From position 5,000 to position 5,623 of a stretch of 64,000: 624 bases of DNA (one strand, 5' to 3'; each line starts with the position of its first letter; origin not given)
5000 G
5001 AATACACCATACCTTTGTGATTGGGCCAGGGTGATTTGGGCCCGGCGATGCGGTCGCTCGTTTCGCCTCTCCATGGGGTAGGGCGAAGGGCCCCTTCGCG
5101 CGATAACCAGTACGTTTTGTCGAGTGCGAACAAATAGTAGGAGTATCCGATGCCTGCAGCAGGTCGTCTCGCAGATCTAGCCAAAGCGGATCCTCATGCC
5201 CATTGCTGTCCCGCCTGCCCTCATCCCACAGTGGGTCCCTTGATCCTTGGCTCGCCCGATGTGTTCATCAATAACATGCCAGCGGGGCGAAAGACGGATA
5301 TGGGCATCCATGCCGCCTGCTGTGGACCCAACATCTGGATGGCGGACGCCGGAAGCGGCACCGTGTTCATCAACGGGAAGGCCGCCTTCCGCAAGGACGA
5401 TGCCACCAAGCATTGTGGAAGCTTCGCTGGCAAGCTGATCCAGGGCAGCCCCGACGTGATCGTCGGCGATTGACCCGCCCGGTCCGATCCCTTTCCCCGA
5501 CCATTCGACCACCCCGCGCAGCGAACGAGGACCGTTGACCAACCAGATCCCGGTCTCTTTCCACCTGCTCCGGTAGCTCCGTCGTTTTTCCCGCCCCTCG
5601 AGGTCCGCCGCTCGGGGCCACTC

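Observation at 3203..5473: Orphan PAAR-domain gene with two unknown neighbours in a slightly lower-GC patch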

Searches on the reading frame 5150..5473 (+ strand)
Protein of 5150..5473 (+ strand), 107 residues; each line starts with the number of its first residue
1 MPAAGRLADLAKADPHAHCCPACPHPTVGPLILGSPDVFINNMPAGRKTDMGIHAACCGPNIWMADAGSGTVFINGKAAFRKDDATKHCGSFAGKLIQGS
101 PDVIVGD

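Call 3: search_protein_families(library=pfam, proteins=[window:5150-5473:+], max_evalue=0.1)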
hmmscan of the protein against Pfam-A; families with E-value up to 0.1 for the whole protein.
window:5150-5473:+ (107 aa): 2 families
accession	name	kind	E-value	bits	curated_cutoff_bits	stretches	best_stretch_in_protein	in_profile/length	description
PF05488.18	PAAR_motif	-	2.4e-11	44.1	27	2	28-88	8-64/70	PAAR motif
PF13665.11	Tox-PAAR-like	-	0.012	16.1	31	0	32-54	79-101/108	Toxin PAAR-like domain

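Call 4: search_protein_families(library=ncbifam, proteins=[window:5150-5473:+], max_evalue=0.1)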
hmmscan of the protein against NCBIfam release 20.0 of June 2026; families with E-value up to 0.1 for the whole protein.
window:5150-5473:+ (107 aa): 1 family
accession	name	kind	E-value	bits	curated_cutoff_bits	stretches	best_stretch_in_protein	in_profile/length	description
NF033420.0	T6SS_PAAR_dom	equivalog_domain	1.6e-08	34.5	124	1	30-105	21-93/94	type VI secretion system PAAR protein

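Call 40: find_homologous_proteins(query=window:5150-5473:+)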
Query window:5150-5473:+ (107 aa): 537 proteins with E <= 0.001 among 546 candidates; the best 120 are listed.
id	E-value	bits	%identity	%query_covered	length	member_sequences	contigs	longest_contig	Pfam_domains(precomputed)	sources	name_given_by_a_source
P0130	3.5e-51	190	79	100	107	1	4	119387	PF05488.19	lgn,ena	-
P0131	1.9e-45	172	76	99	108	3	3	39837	PF05488.19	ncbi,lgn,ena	-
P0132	3.2e-45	171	99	72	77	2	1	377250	PF05488.19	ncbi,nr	ncbi:MAG: PAAR domain-containing protein [Bradymonadales bacterium]|nr:PAAR domain-containing protei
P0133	1.0e-44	169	73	99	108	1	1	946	PF05488.19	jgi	jgi:uncharacterized Zn-binding protein involved in type VI secretion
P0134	1.9e-44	169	75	99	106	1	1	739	PF05488.19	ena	-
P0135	4.8e-44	167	72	99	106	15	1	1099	PF05488.19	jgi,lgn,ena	-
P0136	7.8e-44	167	69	98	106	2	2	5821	PF05488.19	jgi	jgi:hypothetical protein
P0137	9.8e-44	166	70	98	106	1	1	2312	PF05488.19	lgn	-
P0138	3.2e-43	165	72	99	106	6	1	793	PF05488.19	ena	-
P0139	6.2e-43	164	67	100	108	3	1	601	PF05488.19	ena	-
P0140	1.3e-42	163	68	99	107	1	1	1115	PF05488.19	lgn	-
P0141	2.0e-42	162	70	100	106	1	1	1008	PF05488.19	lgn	-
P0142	4.0e-42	161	71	99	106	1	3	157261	PF05488.19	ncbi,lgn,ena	-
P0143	4.5e-42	161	66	99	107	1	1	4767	PF05488.19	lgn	-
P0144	8.8e-42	160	68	99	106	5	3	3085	PF05488.19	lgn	-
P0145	1.1e-41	160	71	100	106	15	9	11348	PF05488.19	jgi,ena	jgi:uncharacterized Zn-binding protein involved in type VI secretion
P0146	5.2e-41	158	69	99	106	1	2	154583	PF05488.19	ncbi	-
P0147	5.3e-41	158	65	100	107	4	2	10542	PF05488.19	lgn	-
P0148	1.4e-40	156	67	99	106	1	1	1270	PF05488.19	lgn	-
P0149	1.5e-40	156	70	99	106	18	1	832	PF05488.19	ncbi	-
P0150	1.8e-40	156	70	99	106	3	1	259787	PF05488.19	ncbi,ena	-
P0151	2.6e-40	155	69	100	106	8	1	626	PF05488.19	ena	-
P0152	4.8e-40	154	70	99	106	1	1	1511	PF05488.19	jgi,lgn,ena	-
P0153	5.0e-40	154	66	99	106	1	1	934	PF05488.19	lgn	-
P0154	1.1e-39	153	67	99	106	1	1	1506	PF05488.19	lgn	-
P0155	1.2e-39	153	66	99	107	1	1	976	PF05488.19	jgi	jgi:uncharacterized Zn-binding protein involved in type VI secretion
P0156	1.3e-39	153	64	100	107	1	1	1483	PF05488.19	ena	-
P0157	1.9e-39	153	68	99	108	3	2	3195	PF05488.19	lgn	-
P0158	3.1e-39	152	66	100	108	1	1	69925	PF05488.19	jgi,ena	-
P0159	3.5e-39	152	69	99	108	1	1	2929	PF05488.19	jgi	jgi:uncharacterized Zn-binding protein involved in type VI secretion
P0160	3.7e-39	152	69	99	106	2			PF05488.19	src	-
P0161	3.9e-39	152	69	99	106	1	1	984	PF05488.19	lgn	-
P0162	4.5e-39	151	70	100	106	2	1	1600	PF05488.19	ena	-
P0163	5.3e-39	151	66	100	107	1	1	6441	PF05488.19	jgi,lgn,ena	-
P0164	7.4e-39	151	67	99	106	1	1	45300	PF05488.19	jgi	-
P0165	1.5e-38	150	67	99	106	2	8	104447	PF05488.19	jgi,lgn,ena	jgi:uncharacterized Zn-binding protein involved in type VI secretion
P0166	1.5e-38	150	65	98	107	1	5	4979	PF05488.19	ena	-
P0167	1.7e-38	149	67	99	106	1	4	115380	PF05488.19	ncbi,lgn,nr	ncbi:MAG: hypothetical protein HZB61_00450 [Nitrospirae bacterium]|nr:hypothetical protein [Nitrospi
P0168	2.2e-38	149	68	100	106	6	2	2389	PF05488.19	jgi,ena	-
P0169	2.3e-38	149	66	98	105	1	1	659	PF05488.19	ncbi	-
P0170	2.5e-38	149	67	100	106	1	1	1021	PF05488.19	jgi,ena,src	-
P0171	3.1e-38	149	66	99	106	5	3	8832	PF05488.19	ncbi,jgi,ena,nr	ncbi:MAG TPA: PAAR domain-containing protein [Myxococcota bacterium]|nr:PAAR domain-containing prote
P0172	4.6e-38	148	65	99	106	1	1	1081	PF05488.19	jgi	jgi:uncharacterized Zn-binding protein involved in type VI secretion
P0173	5.5e-38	148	66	99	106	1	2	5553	PF05488.19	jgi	jgi:uncharacterized Zn-binding protein involved in type VI secretion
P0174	5.7e-38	148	64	100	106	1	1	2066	PF05488.19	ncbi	-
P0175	7.0e-38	147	67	99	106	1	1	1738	PF05488.19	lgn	-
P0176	1.0e-37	147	68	99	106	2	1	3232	PF05488.19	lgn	-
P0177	1.0e-37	147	64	100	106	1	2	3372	PF05488.19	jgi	-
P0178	1.3e-37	147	63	100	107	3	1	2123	PF05488.19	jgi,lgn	jgi:uncharacterized Zn-binding protein involved in type VI secretion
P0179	1.3e-37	147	65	100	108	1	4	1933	PF05488.19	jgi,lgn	jgi:uncharacterized Zn-binding protein involved in type VI secretion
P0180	1.6e-37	146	64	100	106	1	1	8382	PF05488.19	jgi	jgi:uncharacterized Zn-binding protein involved in type VI secretion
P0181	1.7e-37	146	64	99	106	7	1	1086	PF05488.19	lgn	-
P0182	1.9e-37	146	66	99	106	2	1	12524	PF05488.19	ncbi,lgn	ncbi:MAG TPA: PAAR domain-containing protein [Kofleriaceae bacterium]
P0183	2.2e-37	146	64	99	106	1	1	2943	PF05488.19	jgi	jgi:uncharacterized Zn-binding protein involved in type VI secretion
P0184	2.3e-37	146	65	99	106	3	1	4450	PF05488.19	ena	-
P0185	2.9e-37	146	65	100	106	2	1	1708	PF05488.19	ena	-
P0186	4.5e-37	145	65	100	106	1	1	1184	PF05488.19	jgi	jgi:uncharacterized Zn-binding protein involved in type VI secretion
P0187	4.6e-37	145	65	100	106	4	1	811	PF05488.19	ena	-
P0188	5.4e-37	145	64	99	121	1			PF05488.19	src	-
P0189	6.4e-37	144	66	99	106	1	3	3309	PF05488.19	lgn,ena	-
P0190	6.6e-37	144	66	99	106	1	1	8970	PF05488.19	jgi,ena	-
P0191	6.9e-37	144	64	99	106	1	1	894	PF05488.19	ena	-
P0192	7.1e-37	144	68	99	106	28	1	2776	PF05488.19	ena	-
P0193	7.3e-37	144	65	99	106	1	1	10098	PF05488.19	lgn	-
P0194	7.8e-37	144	65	99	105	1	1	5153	PF05488.19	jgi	jgi:uncharacterized Zn-binding protein involved in type VI secretion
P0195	8.2e-37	144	60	100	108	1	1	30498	PF05488.19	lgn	-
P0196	8.7e-37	144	66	99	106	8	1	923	PF05488.19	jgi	jgi:uncharacterized Zn-binding protein involved in type VI secretion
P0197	9.4e-37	144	65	99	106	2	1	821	PF05488.19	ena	-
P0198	9.8e-37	144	65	99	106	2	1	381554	PF05488.19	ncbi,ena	-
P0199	1.3e-36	143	67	99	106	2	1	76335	PF05488.19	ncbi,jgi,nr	ncbi:MAG TPA: PAAR domain-containing protein [Kofleriaceae bacterium]|jgi:uncharacterized Zn-binding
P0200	1.4e-36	143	65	99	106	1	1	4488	PF05488.19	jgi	jgi:uncharacterized Zn-binding protein involved in type VI secretion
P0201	1.5e-36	143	62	99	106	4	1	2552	PF05488.19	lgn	-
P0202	1.6e-36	143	67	96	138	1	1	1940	PF05488.19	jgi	jgi:uncharacterized Zn-binding protein involved in type VI secretion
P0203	1.8e-36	143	65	99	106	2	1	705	PF05488.19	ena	-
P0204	1.9e-36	143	63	99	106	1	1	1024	PF05488.19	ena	-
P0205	2.0e-36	143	66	99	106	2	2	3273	PF05488.19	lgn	-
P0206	2.1e-36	143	63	100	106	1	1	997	PF05488.19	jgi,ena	-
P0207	2.3e-36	143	66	99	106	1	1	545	PF05488.19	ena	-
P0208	2.6e-36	142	64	99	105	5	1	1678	PF05488.19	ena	-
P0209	2.7e-36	142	63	98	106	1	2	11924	PF05488.19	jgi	jgi:uncharacterized Zn-binding protein involved in type VI secretion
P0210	3.2e-36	142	64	99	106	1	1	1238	PF05488.19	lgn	-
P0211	4.1e-36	142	64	99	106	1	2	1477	PF05488.19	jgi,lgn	jgi:uncharacterized Zn-binding protein involved in type VI secretion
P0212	4.4e-36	142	64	99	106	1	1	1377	PF05488.19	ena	-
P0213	4.5e-36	142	65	99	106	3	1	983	PF05488.19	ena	-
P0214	4.7e-36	142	64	99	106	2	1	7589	PF05488.19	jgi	-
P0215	4.8e-36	142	64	100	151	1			PF05488.19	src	-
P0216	4.8e-36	142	64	100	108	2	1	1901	PF05488.19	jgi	jgi:uncharacterized Zn-binding protein involved in type VI secretion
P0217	5.2e-36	141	65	99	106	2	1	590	PF05488.19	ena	-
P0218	5.5e-36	141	66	100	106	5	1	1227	PF05488.19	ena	-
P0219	5.9e-36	141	66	99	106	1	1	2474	PF05488.19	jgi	jgi:uncharacterized Zn-binding protein involved in type VI secretion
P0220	6.0e-36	141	62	99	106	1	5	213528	PF05488.19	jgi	-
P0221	6.0e-36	141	62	99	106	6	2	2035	PF05488.19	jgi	jgi:uncharacterized Zn-binding protein involved in type VI secretion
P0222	6.5e-36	141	61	100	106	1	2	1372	PF05488.19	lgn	-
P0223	6.7e-36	141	65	99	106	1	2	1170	PF05488.19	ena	-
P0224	7.6e-36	141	64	99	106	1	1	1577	PF05488.19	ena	-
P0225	8.3e-36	141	64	99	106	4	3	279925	PF05488.19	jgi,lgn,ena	-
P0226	8.3e-36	141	62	100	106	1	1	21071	PF05488.19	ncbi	ncbi:MAG: PAAR domain-containing protein [bacterium]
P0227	8.4e-36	141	64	93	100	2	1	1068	PF05488.19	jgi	jgi:uncharacterized Zn-binding protein involved in type VI secretion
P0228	9.9e-36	141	64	99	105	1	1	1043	PF05488.19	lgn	-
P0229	1.2e-35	140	62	99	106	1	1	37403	PF05488.19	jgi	jgi:uncharacterized Zn-binding protein involved in type VI secretion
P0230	1.2e-35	140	63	99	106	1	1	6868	PF05488.19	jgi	jgi:uncharacterized Zn-binding protein involved in type VI secretion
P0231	1.2e-35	140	64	99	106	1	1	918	PF05488.19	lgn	-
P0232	1.4e-35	140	63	99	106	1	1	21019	PF05488.19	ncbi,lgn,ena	-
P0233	1.4e-35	140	64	99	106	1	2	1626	PF05488.19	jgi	-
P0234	1.6e-35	140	63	99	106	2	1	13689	PF05488.19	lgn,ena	-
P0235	1.8e-35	140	63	99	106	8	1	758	PF05488.19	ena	-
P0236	1.9e-35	140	62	99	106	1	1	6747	PF05488.19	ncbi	ncbi:MAG: PAAR domain-containing protein [Candidatus Hodarchaeota archaeon]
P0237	1.9e-35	140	61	99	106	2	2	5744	PF05488.19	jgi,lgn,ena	-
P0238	2.0e-35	140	64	99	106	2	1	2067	PF05488.19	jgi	jgi:uncharacterized Zn-binding protein involved in type VI secretion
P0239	2.3e-35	139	65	96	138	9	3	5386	PF05488.19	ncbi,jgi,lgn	jgi:uncharacterized Zn-binding protein involved in type VI secretion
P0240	2.3e-35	139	61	100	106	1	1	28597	PF05488.19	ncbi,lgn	-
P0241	2.4e-35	139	61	99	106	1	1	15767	PF05488.19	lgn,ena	-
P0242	2.4e-35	139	63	99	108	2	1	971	PF05488.19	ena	-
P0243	2.8e-35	139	64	93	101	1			PF05488.19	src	-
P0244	2.9e-35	139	65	99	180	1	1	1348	PF05488.19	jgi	jgi:uncharacterized Zn-binding protein involved in type VI secretion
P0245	3.2e-35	139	65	99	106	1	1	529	PF05488.19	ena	-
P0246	3.3e-35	139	64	99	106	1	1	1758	PF05488.19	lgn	-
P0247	3.5e-35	139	64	99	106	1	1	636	PF05488.19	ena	-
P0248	3.5e-35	139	63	99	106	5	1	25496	PF05488.19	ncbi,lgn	-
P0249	3.6e-35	139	61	99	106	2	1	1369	PF05488.19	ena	-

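Call 42: find_encoding_contigs(protein=P0130, flank=10000, max_places=1)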
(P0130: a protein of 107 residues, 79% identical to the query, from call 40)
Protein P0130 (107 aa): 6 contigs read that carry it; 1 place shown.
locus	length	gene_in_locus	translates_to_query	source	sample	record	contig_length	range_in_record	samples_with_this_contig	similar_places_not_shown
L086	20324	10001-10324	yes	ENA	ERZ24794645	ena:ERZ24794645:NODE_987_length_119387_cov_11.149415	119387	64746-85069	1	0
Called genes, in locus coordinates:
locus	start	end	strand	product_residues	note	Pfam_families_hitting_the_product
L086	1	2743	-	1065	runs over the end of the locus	PF02811:PHP, PF07733:DNA_pol3_alpha, PF17657:DNA_pol3_finger, PF14579:HHH_6, PF01336:tRNA_anti-codon (weak)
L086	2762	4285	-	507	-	PF00817:IMS (faint)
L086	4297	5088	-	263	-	PF00154:RecA_N, PF06745:ATPase (weak)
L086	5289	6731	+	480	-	PF00089:Trypsin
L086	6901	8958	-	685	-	PF02129:Peptidase_S15, PF08530:PepX_C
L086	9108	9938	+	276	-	-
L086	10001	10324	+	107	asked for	PF05488:PAAR_motif (weak)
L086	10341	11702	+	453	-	PF02310:B12-binding, PF04055:Radical_SAM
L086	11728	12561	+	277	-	PF00903:Glyoxalase, PF18029:Glyoxalase_6 (faint), PF08327:AHSA1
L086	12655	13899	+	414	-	-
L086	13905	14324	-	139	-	PF06514:PsbU, PF12836:HHH_3, PF14520:HHH_5 (faint), PF00633:HHH (faint)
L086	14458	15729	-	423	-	-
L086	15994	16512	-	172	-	PF00132:Hexapep (weak), PF25084:LbH_EIF2B (weak), PF00132:Hexapep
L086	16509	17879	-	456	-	PF19289:PmbA_TldD_3rd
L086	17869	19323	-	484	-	PF01523:PmbA_TldD_1st, PF19290:PmbA_TldD_2nd, PF19289:PmbA_TldD_3rd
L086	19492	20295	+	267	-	PF01875:Memo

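Call 43: find_encoding_contigs(protein=P0167, flank=10000, max_places=1)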
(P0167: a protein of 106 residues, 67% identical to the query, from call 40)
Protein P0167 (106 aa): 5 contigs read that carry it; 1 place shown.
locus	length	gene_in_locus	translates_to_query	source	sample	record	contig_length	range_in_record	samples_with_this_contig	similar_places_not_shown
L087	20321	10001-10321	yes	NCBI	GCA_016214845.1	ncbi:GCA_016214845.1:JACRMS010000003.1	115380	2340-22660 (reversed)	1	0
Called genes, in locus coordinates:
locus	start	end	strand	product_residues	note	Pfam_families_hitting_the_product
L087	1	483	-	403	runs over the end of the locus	PF22113:Mtrc-MtrF_II-IV_dom (faint), PF14522:Cytochrome_C7 (faint), PF09699:Paired_CXXCH_1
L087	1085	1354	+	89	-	PF00312:Ribosomal_S15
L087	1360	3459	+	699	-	PF01138:RNase_PH, PF03725:RNase_PH_C, PF03726:PNPase, PF01138:RNase_PH, PF00013:KH_1, PF00575:S1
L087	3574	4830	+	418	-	PF00675:Peptidase_M16, PF05193:Peptidase_M16_C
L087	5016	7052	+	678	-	PF05954:Phage_GPD, PF04717:Phage_base_V, PF22178:Gp5_trimer_C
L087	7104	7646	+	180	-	PF13503:DUF4123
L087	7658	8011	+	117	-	-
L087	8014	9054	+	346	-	-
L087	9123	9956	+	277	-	-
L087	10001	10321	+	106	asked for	PF05488:PAAR_motif (faint)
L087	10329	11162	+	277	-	-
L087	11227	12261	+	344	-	PF09937:DUF2169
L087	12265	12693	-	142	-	-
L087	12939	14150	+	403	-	PF00691:OmpA (faint)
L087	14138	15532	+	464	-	PF00069:Pkinase, PF01636:APH (faint), PF07714:PK_Tyr_Ser-Thr, PF03109:ABC1 (weak), PF08308:PEGA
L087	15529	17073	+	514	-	PF16697:Yop-YscD_cpl, PF00498:FHA, PF13185:GAF_2, PF01590:GAF, PF13492:GAF_3 (weak), PF00512:HisKA (weak)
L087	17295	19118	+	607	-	PF00069:Pkinase, PF07714:PK_Tyr_Ser-Thr, PF23914:TPR_CcmH_CycH (weak), PF13432:TPR_16 (weak), PF00515:TPR_1, PF07719:TPR_2 (weak), PF13414:TPR_11 (weak), PF13431:TPR_17 (weak), +8 more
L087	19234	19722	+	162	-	-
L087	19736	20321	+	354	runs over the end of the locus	PF01522:Polysacc_deac_1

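Call 44: find_encoding_contigs(protein=P0150, flank=10000, max_places=1)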
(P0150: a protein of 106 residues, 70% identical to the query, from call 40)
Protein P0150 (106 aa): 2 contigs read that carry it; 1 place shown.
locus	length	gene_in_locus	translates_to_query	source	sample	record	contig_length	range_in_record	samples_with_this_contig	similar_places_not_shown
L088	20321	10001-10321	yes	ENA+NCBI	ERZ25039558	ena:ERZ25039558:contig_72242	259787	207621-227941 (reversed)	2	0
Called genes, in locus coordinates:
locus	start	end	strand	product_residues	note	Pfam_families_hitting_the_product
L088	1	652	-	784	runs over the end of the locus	PF01055:Glyco_hydro_31_2nd, PF21365:Glyco_hydro_31_3rd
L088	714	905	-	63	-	-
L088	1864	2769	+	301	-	-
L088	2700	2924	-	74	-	-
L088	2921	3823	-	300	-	PF17757:UvrB_inter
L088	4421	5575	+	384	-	PF00990:GGDEF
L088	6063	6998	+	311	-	PF26686:DUF8575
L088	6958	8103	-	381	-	PF01656:CbiA, PF02374:ArsA_ATPase, PF13614:AAA_31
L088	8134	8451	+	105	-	PF06127:Mpo1-like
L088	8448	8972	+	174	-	PF00364:Biotin_lipoyl, PF25917:BSH_RND (weak), PF25919:BSH_CusB (weak), PF25984:BSH_YknX (faint)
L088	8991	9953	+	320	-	-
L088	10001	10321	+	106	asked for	PF05488:PAAR_motif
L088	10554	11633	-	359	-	PF00365:PFK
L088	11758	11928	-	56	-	-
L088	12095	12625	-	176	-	PF08308:PEGA (weak)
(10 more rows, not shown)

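Call 57: search_protein_families(library=padloc, proteins=[window:5150-5473:+], max_evalue=0.01)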
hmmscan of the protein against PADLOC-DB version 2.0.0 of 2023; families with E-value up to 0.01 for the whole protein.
window:5150-5473:+ (107 aa): 0 families

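Call 78: search_protein_families(library=ncbifam, proteins=[L086:9108-9938:+], max_evalue=0.001)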
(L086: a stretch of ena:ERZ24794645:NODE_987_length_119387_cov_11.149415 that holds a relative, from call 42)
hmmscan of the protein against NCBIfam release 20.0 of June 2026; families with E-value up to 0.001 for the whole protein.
L086:9108-9938:+ (276 aa): 1 family
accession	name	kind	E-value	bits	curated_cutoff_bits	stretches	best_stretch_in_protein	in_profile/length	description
TIGR03442.1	TIGR03442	equivalog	1.9e-11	43.8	218.65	1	57-208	69-211/251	ergothioneine biosynthesis protein EgtC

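Call 82: search_solved_structures(query=window:5150-5473:+, max_evalue=1, show_alignments=2)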
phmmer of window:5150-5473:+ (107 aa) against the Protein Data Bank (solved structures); distinct sequences matched with E-value up to 1: 6.
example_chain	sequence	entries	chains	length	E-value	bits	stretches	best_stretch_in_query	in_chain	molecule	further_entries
9rce_c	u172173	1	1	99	2e-07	34.6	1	1-106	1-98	SalCis10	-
4jiw_D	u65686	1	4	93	9.8e-05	26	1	32-91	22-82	Putative uncharacterized protein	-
7pq5_L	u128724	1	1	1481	0.0001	25.9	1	26-91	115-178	Tre23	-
6ox6_A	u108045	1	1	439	0.00039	24.1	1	23-91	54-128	Tas1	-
4jiv_D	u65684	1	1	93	0.0041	20.8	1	30-101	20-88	Putative uncharacterized protein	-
5ny0_A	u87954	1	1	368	0.89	13.2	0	40-86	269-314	L. reuteris SRRP binding region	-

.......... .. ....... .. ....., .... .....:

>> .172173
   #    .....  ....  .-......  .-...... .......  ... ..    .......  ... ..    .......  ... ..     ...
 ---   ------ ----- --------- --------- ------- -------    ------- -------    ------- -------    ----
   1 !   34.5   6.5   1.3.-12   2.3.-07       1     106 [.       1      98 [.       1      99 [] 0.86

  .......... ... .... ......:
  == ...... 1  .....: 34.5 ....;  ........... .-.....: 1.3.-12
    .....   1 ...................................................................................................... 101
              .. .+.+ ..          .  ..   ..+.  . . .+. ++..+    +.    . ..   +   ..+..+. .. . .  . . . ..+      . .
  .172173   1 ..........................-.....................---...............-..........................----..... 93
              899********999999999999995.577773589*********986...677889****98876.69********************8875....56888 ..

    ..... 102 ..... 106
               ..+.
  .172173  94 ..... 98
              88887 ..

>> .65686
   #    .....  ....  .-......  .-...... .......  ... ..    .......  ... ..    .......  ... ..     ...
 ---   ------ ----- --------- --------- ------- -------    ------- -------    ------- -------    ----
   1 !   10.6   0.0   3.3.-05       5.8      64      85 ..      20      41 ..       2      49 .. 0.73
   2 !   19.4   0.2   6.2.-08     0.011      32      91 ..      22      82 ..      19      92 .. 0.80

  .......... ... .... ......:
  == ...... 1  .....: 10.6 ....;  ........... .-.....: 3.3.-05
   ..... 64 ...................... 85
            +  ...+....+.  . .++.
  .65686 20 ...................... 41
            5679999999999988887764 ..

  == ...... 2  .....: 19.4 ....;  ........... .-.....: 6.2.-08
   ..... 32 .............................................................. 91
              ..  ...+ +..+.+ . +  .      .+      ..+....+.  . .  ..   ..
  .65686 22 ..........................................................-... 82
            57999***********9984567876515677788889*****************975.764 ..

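Call 90: search_protein_families(library=pfam, proteins=[L087:8014-9054:+, L087:9123-9956:+], max_evalue=0.01)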
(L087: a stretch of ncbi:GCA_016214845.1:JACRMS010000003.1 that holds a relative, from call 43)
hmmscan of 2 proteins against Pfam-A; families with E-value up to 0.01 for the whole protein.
L087:8014-9054:+ (346 aa): 0 families

L087:9123-9956:+ (277 aa): 0 families
